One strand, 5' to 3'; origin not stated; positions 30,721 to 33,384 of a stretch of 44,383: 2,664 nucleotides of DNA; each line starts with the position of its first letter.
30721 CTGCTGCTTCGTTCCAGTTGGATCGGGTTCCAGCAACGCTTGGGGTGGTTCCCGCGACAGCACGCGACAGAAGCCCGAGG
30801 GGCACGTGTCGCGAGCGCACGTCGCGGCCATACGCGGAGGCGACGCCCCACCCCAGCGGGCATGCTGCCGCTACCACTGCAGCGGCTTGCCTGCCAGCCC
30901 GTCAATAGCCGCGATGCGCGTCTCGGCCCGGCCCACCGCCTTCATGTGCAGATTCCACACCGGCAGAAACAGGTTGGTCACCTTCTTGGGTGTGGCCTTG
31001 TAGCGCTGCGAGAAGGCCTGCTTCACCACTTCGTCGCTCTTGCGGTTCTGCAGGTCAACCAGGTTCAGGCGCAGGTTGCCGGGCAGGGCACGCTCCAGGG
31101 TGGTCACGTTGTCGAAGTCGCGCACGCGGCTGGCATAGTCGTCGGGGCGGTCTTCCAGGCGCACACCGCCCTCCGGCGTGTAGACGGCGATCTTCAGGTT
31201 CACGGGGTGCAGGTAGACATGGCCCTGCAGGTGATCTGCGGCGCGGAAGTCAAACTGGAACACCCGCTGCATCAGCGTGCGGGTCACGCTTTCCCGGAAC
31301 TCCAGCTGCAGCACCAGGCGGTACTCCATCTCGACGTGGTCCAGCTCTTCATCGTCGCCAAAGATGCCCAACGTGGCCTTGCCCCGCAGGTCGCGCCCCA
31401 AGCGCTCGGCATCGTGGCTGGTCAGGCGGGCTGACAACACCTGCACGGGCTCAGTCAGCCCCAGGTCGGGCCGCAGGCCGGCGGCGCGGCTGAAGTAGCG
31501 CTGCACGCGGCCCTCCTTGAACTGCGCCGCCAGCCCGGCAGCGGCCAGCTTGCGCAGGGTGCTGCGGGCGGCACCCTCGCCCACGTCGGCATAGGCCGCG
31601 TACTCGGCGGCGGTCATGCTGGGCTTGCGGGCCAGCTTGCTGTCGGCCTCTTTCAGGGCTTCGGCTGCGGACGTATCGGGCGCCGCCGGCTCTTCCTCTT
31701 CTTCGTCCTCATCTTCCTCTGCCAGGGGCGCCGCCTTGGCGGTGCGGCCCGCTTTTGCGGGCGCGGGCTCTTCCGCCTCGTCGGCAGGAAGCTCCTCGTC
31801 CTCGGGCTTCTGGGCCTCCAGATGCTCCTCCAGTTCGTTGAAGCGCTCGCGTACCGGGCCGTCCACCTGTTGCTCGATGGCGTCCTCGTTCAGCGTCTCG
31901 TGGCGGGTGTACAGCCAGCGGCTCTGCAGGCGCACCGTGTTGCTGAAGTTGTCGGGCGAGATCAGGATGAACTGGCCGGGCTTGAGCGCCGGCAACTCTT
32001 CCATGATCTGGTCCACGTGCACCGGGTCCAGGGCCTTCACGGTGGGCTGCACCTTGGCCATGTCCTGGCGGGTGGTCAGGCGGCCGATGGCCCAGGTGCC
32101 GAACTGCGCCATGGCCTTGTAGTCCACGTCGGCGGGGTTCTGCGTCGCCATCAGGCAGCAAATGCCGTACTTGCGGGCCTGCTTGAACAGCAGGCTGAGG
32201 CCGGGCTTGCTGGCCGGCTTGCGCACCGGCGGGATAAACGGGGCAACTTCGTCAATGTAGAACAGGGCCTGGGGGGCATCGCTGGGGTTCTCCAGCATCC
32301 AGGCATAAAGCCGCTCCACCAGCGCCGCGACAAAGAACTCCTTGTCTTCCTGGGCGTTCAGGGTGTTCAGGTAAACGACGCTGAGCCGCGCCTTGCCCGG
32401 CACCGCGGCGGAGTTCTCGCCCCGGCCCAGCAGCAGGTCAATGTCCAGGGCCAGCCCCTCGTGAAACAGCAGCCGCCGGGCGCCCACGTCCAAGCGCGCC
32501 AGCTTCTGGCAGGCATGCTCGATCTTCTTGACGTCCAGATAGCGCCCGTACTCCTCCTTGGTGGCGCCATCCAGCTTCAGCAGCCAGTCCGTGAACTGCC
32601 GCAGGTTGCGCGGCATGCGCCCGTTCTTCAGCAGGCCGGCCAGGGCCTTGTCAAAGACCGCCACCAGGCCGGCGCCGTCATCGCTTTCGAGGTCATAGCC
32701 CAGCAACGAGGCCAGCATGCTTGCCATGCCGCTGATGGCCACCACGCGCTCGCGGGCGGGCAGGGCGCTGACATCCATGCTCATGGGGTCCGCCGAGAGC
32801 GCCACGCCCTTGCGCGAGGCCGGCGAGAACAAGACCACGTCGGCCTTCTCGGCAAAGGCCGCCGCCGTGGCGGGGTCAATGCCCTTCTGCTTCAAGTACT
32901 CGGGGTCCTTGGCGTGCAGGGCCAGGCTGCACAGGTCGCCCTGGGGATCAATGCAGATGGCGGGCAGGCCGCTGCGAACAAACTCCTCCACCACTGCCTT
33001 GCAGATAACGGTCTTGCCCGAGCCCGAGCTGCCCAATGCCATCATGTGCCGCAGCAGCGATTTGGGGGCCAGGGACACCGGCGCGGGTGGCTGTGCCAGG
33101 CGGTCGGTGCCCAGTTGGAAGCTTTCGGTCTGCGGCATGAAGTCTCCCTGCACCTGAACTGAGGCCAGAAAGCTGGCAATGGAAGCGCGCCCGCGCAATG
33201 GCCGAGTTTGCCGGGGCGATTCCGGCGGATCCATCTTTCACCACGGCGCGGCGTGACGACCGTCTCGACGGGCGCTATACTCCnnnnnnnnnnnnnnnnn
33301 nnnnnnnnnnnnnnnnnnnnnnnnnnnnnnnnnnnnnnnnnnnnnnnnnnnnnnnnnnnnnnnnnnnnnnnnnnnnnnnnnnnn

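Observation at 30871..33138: HerA/YjgR-type ATPase fused to an acidic linker, a wHTH-like segment and an unassigned ~220-aa C-terminal domain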

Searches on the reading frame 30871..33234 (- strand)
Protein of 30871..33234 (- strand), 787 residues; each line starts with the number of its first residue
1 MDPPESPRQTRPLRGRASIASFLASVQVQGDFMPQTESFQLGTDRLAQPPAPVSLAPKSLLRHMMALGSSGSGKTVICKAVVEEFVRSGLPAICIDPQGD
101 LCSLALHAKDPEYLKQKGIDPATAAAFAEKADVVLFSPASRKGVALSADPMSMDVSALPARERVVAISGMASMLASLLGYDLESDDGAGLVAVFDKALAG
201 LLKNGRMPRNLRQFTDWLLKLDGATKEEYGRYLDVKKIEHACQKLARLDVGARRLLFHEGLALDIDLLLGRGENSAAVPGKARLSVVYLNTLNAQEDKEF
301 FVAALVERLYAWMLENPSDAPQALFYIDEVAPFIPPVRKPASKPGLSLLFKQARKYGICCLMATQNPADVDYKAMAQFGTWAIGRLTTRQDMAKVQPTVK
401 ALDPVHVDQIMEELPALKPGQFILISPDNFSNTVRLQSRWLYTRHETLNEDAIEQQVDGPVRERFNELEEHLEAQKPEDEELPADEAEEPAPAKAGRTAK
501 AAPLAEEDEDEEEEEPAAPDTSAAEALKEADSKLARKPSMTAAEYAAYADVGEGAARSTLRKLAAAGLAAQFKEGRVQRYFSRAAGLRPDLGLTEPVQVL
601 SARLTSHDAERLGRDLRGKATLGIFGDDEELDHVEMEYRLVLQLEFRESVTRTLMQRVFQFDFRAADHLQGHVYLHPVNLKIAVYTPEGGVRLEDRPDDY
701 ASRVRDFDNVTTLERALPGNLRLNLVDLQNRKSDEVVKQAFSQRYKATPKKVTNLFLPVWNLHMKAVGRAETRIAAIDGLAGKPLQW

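Call 3: search_protein_families(library=pfam, proteins=[window:30871-33234:-], max_evalue=1)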
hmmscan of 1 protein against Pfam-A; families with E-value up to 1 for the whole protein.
window:30871-33234:- (787 aa): 9 families
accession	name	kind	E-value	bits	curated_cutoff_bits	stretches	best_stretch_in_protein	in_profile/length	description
PF05872.18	HerA_C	-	9.8e-09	34.8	22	1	51-147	11-107/502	Helicase HerA-like C-terminal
PF01935.23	DUF87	-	2.1e-06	28.5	23.2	1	51-130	12-75/220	Helicase HerA, central domain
PF10412.15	TrwB_AAD_bind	-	7.8e-05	22.2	20.5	1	52-102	6-56/387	Type IV secretion-system coupling protein DNA-binding domain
PF13559.11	DUF4129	-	0.0024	18.3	24.8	1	531-572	12-51/69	Domain of unknown function (DUF4129)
PF05707.18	Zot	-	0.025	14.5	20.3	1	318-373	78-134/197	Zonular occludens toxin (Zot)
PF13401.12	AAA_22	-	0.059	14.1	27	1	63-97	7-41/130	AAA domain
PF22798.2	DUF5817_CT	-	0.083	13.2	29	1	542-570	18-46/54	DUF5817, C-terminal domain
PF01656.29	CbiA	-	0.22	11.9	25.4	1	65-210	3-54/125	CobQ/CobB/MinD/ParA nucleotide binding domain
PF13191.12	AAA_16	-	0.7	10.8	32.6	1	63-102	26-63/167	AAA ATPase domain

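Call 4: search_protein_families(library=ncbifam, proteins=[window:30871-33234:-], max_evalue=1)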
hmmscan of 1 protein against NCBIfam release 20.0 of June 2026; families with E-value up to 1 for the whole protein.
window:30871-33234:- (787 aa): 16 families
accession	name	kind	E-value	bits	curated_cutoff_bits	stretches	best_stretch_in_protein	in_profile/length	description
NF042943.1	HerA_antiphage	equivalog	1.3e-10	40.4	800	2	349-410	465-526/566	anti-phage-associated helicase HerA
NF042944.1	HerA_antiphage_2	equivalog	1.4e-07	30.7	850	1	339-425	448-530/576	anti-phage-associated helicase HerA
NF045971.1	conju_CD1110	equivalog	0.00019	19.9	325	1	297-369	602-671/752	VirB4-like conjugal transfer ATPase, CD1110 family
NF045975.1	VirB4_plasma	equivalog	0.00033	18.5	590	1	64-101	518-555/894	Mbov_0397 family ICE element conjugal transfer ATPase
NF033849.1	ser_rich_anae_1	subfamily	0.00046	17.6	650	1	349-397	1053-1101/1163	serine-rich protein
NF053655.1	CedD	equivalog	0.00059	18.6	600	1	49-103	209-263/527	DNA-translocating ATPase CedD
TIGR03743.1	SXT_TraD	subfamily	0.00059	18.4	366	1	52-100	166-214/636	conjugative transfer system coupling protein TraD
NF041017.1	DNA_import_CedB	equivalog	0.0012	17.6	700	1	284-370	435-519/590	DNA import protein CedB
TIGR02759.1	TraD_Ftype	equivalog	0.08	11.7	521.35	0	58-102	173-217/566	type IV conjugative transfer system coupling protein TraD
TIGR00929.1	VirB4_CagE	subfamily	0.09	10.9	643.1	0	62-100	438-477/792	VirB4 family type IV secretion/conjugal transfer ATPase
TIGR03420.1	DnaA_homol_Hda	equivalog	0.11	12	194.8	1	62-100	39-77/226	DnaA regulatory inactivator Hda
NF033847.1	MCP_Sipho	equivalog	0.11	11.7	75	1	459-575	55-160/549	major capsid protein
TIGR03734.1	PRTRC_parB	hypoth_equivalog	0.12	10.9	278.6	1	469-588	320-433/555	PRTRC system ParB family protein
NF040819.1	helicase_HerA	equivalog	0.13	10.7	970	0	38-113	133-209/561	DNA double-strand break repair helicase HerA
NF040937.1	HerA_Thermprot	equivalog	0.2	10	800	0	348-425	376-449/487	DNA double-strand break repair helicase HerA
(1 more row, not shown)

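Call 5: search_protein_families(library=padloc, proteins=[window:30871-33234:-], max_evalue=1)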
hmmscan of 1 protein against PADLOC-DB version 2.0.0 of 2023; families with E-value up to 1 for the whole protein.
window:30871-33234:- (787 aa): 15 families
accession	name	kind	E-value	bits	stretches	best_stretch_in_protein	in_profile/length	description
PDLC04140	mad8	-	1.5e-14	52.2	1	62-425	28-287/314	mads_8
PDLC04103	HerA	-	1.7e-14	51.1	2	351-428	474-547/579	-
PDLC04105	HerA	-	4.7e-13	46.6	2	317-425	415-523/576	-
PDLC04100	HerA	-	7e-12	42.8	2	349-410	471-532/580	-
PDLC02185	HerA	-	1.1e-09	35.6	2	349-410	477-538/585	-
PDLC02188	HerA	-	1.3e-08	32.2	1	341-426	450-531/578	-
PDLC01055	HerA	-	7.9e-08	29.5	2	285-385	384-482/532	Type III coevolved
PDLC04098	HerA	-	2.2e-07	27.8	2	352-425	565-634/686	-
PDLC04104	HerA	-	1.7e-06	25.1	1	349-426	252-325/379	-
PDLC04097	HerA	-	3.1e-05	20.8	1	350-424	509-579/618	-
PDLC04102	HerA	-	0.00015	18.3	1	351-423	537-605/654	-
PDLC04106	HerA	-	0.0044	13.6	1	350-399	545-594/667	-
PDLC01720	Csa3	-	0.0075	14.8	1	524-587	24-88/118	Csa3_1_CAS-I-II-III-IV-V-VI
PDLC04107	HerA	-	0.034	11.2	1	28-105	136-214/306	-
PDLC04099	HerA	-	0.053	10.8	1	60-87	168-195/214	-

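Call 6: find_homologous_proteins(query=window:30871-33234:-, max_evalue=0.001)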
Query window:30871-33234:- (787 aa): 865 proteins with E <= 0.001 among 8000 candidates; the best 120 are listed.
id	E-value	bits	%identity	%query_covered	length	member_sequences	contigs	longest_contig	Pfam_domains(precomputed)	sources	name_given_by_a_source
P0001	0.0e+0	1682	100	96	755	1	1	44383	PF01935.24,PF05872.19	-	-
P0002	0.0e+0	1113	68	95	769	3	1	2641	PF01935.24,PF05872.19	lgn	-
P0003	0.0e+0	1105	67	96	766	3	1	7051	PF01935.24,PF05872.19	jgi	-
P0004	0.0e+0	1103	67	95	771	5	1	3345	PF01935.24,PF05872.19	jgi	jgi:hypothetical protein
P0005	0.0e+0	1102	67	95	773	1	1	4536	PF10412.16,PF01935.24,PF05872.19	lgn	-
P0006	0.0e+0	1097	66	96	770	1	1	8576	PF01935.24,PF05872.19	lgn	-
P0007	0.0e+0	1094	66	96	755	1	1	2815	PF01935.24,PF05872.19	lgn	-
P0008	0.0e+0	1063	65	96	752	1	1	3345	PF05872.19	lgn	-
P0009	0.0e+0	1036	61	95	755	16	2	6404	PF01935.24,PF05872.19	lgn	-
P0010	0.0e+0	1029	61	95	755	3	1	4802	PF01935.24,PF05872.19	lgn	-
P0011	0.0e+0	1029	62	95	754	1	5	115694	PF01935.24,PF05872.19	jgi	jgi:hypothetical protein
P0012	0.0e+0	1029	62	95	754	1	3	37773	PF01935.24,PF05872.19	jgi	jgi:hypothetical protein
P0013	0.0e+0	1028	61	95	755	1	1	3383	PF01935.24,PF05872.19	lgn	-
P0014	0.0e+0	1023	62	95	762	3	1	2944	PF01935.24,PF05872.19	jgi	jgi:DNA helicase HerA-like ATPase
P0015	0.0e+0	1022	62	95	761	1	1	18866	PF01935.24,PF05872.19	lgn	-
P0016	0.0e+0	1021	62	95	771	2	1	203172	PF10412.16,PF01935.24,PF05872.19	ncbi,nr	ncbi:MAG: ATP-binding protein [Planctomycetes bacterium]|nr:ATP-binding protein [Planctomycetota bac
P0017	0.0e+0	1014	55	95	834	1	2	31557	PF01935.24,PF05872.19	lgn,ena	-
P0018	1.7e-298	1011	60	95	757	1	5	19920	PF01935.24,PF05872.19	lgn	-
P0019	2.1e-298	1010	61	95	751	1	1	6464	PF05872.19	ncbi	-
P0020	1.5e-297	1007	55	95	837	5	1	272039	PF10412.16,PF01935.24,PF05872.19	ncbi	ncbi:MAG: helicase HerA-like domain-containing protein [Planctomycetota bacterium]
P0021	6.2e-296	1002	62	95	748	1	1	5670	PF01935.24,PF05872.19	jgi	jgi:hypothetical protein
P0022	3.0e-295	1000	60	95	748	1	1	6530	PF01935.24,PF05872.19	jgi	jgi:DNA-binding transcriptional ArsR family regulator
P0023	3.0e-295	1000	56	95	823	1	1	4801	PF01935.24,PF05872.19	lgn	-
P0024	2.8e-294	997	61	95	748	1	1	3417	PF01935.24,PF05872.19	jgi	jgi:hypothetical protein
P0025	3.9e-292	989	75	54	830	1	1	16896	PF01935.24,PF05872.19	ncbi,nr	ncbi:MAG: DUF853 family protein [Planctomycetes bacterium]|nr:DUF853 family protein [Planctomycetota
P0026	9.3e-292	988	58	95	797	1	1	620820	PF01935.24,PF05872.19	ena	-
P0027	1.3e-290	984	58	95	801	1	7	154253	PF01935.24,PF05872.19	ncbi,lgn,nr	ncbi:MAG: DUF853 family protein [Planctomycetes bacterium]|nr:DUF853 family protein [Planctomycetota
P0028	2.9e-290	983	59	95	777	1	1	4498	PF05872.19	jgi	jgi:hypothetical protein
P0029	4.6e-290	983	60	95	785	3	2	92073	PF10412.16,PF01935.24,PF05872.19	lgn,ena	-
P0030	4.9e-290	982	60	95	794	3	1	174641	PF01935.24,PF05872.19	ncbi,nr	ncbi:MAG: DUF853 family protein [Planctomycetes bacterium]|nr:DUF853 family protein [Planctomycetota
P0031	1.4e-289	981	58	95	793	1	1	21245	PF01935.24,PF05872.19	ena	-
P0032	6.5e-286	969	59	95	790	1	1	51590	PF01935.24,PF05872.19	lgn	-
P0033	8.0e-285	965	57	95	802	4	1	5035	PF01935.24,PF05872.19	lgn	-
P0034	2.6e-283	960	58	95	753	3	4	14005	PF01935.24,PF05872.19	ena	-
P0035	1.8e-282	958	59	95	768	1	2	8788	PF01935.24,PF05872.19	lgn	-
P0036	2.9e-282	957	57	95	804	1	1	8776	PF01935.24,PF05872.19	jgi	jgi:hypothetical protein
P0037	1.1e-279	948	57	95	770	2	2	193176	PF05872.19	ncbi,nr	ncbi:MAG: ATP-binding protein [Planctomycetes bacterium]|nr:ATP-binding protein [Planctomycetota bac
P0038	4.3e-268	910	56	95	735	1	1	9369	PF01935.24,PF05872.19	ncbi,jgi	ncbi:MAG: helicase HerA-like domain-containing protein [Planctomycetota bacterium]|jgi:ribosomal pro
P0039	6.2e-268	909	56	94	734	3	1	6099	PF01935.24,PF05872.19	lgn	-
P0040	2.5e-263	894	56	93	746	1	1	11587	PF01935.24,PF05872.19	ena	-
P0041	2.3e-262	891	56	93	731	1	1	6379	PF01935.24,PF05872.19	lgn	-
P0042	5.4e-259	880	52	96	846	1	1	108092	PF01935.24,PF05872.19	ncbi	-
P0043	1.2e-258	879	55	95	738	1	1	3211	PF01935.24,PF05872.19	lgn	-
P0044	3.8e-258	877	55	95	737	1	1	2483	PF01935.24,PF05872.19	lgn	-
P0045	8.7e-258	876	55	95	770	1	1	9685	PF01047.29,PF13412.13,PF09339.17,PF05872.19,PF12802.14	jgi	jgi:DNA-binding transcriptional ArsR family regulator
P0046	2.0e-256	871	54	95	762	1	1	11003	PF01935.24,PF05872.19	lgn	-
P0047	2.5e-256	871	56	94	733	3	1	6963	PF01935.24,PF05872.19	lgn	-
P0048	2.3e-255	868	54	94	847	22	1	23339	PF01935.24,PF05872.19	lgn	-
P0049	6.5e-255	866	55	94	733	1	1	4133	PF01935.24,PF05872.19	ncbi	-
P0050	1.7e-254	865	54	94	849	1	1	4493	PF01935.24,PF05872.19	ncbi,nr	ncbi:hypothetical protein PLCT1_00261 [Planctomycetaceae bacterium]|nr:hypothetical protein PLCT1_00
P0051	9.0e-254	863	56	95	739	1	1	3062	PF01935.24,PF05872.19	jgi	-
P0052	1.9e-253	862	55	95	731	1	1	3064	PF01935.24,PF05872.19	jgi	-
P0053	1.1e-251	856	53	94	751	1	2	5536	PF01935.24,PF05872.19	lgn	-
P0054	2.1e-251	855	54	96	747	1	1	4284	PF01935.24,PF05872.19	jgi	jgi:Helicase HerA, central domain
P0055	7.7e-251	853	55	94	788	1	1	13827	PF01935.24,PF05872.19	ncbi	-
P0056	2.7e-250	851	56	95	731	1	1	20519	PF01935.24,PF05872.19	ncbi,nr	ncbi:MAG: DUF853 family protein [Chromatiales bacterium]|nr:DUF853 family protein [Chromatiales bact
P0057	5.2e-250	850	53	94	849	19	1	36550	PF01935.24,PF05872.19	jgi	jgi:hypothetical protein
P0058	1.8e-246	838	53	95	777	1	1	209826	PF01935.24,PF05872.19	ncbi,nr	ncbi:MAG: DUF853 family protein [Planctomycetes bacterium]|nr:DUF853 family protein [Planctomycetota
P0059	3.7e-246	837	55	95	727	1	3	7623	PF01935.24,PF05872.19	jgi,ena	-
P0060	4.9e-246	837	55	95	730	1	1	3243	PF01935.24,PF05872.19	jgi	jgi:hypothetical protein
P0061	6.5e-244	830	50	97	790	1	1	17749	PF01935.24,PF05872.19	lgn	-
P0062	3.2e-241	821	51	95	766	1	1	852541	PF10412.16,PF01935.24,PF05872.19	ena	-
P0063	1.3e-238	813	51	96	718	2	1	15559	PF01935.24,PF05872.19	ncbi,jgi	ncbi:MAG: hypothetical protein ACI8UO_004930 [Verrucomicrobiales bacterium]|jgi:hypothetical protein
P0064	1.8e-237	809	50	95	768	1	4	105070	PF01935.24,PF05872.19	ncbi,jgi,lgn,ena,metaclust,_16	metaclust:\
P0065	2.6e-235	802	52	93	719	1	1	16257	PF01935.24,PF05872.19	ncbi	ncbi:MAG: helicase HerA-like domain-containing protein [Verrucomicrobiota bacterium]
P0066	3.1e-235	801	52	96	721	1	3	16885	PF01935.24,PF05872.19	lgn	-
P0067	4.1e-234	798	52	94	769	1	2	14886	PF01935.24,PF05872.19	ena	-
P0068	9.0e-231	787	52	93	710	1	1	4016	PF01935.24,PF05872.19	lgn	-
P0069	1.5e-225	769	63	56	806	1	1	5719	PF01935.24,PF05872.19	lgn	-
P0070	2.3e-225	769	50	95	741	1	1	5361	PF01935.24,PF05872.19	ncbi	-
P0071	5.4e-222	758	39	32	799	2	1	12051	PF01935.24,PF05872.19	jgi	jgi:pyruvate/2-oxoglutarate dehydrogenase complex dihydrolipoamide acyltransferase (E2) component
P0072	1.7e-221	756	62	55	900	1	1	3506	PF01935.24,PF05872.19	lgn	-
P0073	1.4e-220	753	51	94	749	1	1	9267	PF01935.24,PF05872.19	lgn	-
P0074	1.6e-219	749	51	96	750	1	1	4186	PF13412.13,PF01935.24,PF05872.19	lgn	-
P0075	1.6e-217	743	61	55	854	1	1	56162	PF01935.24,PF05872.19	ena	-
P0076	7.3e-216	737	47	94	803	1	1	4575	PF01935.24,PF05872.19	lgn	-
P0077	1.2e-215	737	63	53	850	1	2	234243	PF01935.24,PF05872.19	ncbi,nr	ncbi:MAG: DUF853 family protein [Myxococcales bacterium]|nr:DUF853 family protein [Myxococcales bact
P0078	3.8e-215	735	62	53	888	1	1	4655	PF01935.24,PF05872.19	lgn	-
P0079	8.1e-215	734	50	95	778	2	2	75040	PF01935.24,PF05872.19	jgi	jgi:DNA-binding transcriptional ArsR family regulator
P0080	1.2e-214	733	50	93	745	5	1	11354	PF13412.13,PF01935.24,PF05872.19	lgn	-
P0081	3.4e-213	728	45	96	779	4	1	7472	PF01935.24,PF05872.19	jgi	jgi:hypothetical protein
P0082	7.9e-213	727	57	57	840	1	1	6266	PF01935.24,PF05872.19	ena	-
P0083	1.3e-212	727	49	96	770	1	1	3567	PF01935.24,PF05872.19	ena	-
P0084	1.9e-212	726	48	93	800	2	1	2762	PF01935.24,PF05872.19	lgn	-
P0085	3.2e-212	725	62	53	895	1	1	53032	PF01935.24,PF05872.19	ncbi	ncbi:MAG: helicase HerA-like domain-containing protein [Myxococcota bacterium]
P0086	1.3e-211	723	49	95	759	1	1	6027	PF01935.24,PF05872.19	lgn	-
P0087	3.6e-211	722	57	59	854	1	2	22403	PF10412.16,PF01935.24,PF05872.19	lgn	-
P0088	4.9e-211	721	46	96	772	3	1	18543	PF01935.24,PF05872.19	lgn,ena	-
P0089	9.5e-211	720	48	93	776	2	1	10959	PF01935.24,PF05872.19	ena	-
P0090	1.7e-210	720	48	96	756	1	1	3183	PF01935.24,PF05872.19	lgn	-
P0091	2.1e-210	719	48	94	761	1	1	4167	PF13412.13,PF25212.3,PF01978.26,PF01935.24,PF05872.19,PF07848.19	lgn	-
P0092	4.1e-210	718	47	93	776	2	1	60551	PF01935.24,PF05872.19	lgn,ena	-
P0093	4.9e-210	718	61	53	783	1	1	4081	PF01935.24,PF05872.19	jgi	jgi:DNA-binding transcriptional ArsR family regulator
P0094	2.7e-209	716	60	55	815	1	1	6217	PF01935.24,PF05872.19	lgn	-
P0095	9.1e-209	714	46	96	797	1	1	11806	PF01935.24,PF09012.18,PF05872.19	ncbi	-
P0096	2.8e-208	712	47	93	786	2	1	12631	PF01935.24,PF05872.19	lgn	-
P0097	4.7e-208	711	47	94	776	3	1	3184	PF01047.29,PF01935.24,PF05872.19,PF12802.14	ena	-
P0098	5.7e-208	711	57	58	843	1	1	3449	PF01935.24,PF05872.19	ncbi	-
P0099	9.7e-208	710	47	94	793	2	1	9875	PF01935.24,PF05872.19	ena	-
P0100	1.3e-207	710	46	93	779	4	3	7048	PF10412.16,PF01935.24,PF05872.19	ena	-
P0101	2.0e-207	709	61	55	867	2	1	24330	PF01935.24,PF05872.19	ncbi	-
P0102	4.6e-207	708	47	94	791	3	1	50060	PF01935.24,PF05872.19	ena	-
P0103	7.1e-207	708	45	100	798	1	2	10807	PF01935.24,PF05872.19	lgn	-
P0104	1.2e-206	707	47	96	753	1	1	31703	PF01935.24,PF05872.19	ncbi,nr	ncbi:MAG: DUF853 family protein [Gammaproteobacteria bacterium]|nr:DUF853 family protein [Gammaprote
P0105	1.9e-206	706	47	95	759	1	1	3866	PF01935.24,PF05872.19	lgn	-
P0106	2.6e-206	706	47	98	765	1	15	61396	PF01935.24,PF05872.19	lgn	-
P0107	6.8e-206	704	48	93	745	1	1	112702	PF05872.19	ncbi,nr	ncbi:MAG: helicase HerA-like domain-containing protein [Myxococcota bacterium]|nr:helicase HerA-like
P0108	1.1e-205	704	46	94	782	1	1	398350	PF10412.16,PF01935.24,PF05872.19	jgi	-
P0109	1.7e-205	703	46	96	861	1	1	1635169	PF01935.24,PF05872.19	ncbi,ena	-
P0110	2.0e-205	703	48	94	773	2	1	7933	PF01935.24,PF05872.19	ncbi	-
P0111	8.5e-205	701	47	94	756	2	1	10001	PF01935.24,PF05872.19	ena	-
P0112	1.3e-204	700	59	53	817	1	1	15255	PF01935.24,PF05872.19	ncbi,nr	ncbi:MAG TPA: DUF853 family protein [Sandaracinaceae bacterium LLY-WYZ-13_1]|nr:DUF853 family protei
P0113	7.2e-204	698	46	93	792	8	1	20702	PF10412.16,PF01935.24,PF05872.19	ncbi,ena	-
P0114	1.3e-203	697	47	93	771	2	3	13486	PF01935.24,PF05872.19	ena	-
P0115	3.6e-203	695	45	93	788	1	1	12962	PF01935.24,PF05872.19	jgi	jgi:hypothetical protein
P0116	3.7e-203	695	48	96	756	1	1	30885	PF01935.24,PF05872.19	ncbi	-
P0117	4.8e-203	695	48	92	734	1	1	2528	PF05872.19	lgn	-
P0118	5.0e-203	695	47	94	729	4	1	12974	PF13412.13,PF01935.24,PF05872.19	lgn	-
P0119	1.3e-202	693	45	94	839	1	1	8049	PF13412.13,PF25212.3,PF01935.24,PF05872.19,PF13404.13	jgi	jgi:DNA-binding Lrp family transcriptional regulator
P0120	2.7e-202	692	60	53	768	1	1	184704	PF05872.19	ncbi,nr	ncbi:MAG: DUF853 family protein [Sandaracinaceae bacterium]|nr:DUF853 family protein [Sandaracinacea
